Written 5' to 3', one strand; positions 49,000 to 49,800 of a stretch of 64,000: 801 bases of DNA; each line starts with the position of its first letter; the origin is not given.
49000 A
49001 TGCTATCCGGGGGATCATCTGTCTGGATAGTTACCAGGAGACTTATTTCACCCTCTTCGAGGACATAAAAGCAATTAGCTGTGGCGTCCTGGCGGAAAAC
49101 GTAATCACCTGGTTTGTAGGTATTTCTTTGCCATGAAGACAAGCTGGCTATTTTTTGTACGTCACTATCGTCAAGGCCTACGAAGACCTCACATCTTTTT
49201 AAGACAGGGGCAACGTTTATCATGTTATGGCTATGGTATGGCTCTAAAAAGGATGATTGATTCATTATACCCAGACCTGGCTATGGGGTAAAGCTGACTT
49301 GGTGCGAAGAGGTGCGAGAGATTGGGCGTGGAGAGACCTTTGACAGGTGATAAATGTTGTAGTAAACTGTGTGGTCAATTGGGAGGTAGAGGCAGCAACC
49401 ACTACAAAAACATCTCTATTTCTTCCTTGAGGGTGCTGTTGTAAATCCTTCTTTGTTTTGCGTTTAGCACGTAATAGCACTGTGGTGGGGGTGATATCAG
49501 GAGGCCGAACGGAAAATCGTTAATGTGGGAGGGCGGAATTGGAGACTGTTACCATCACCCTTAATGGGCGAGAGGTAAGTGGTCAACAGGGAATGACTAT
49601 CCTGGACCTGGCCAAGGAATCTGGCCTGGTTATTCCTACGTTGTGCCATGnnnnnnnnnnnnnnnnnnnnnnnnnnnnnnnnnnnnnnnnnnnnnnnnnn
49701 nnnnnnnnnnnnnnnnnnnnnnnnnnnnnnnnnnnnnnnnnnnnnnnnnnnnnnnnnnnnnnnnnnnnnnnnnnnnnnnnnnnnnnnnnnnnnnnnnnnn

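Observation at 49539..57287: Candidate novel methylene-THF reductase complex: FdhA-like + NuoE-like + NuoF-GltD fusion + MetV + MetF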

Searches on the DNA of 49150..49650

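Call 38: search_rna_families(source=window, start=49150, end=49650, threshold=evalue, max_evalue=1)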
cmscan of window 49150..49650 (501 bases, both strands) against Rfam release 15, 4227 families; matches with E-value up to 1: 0.
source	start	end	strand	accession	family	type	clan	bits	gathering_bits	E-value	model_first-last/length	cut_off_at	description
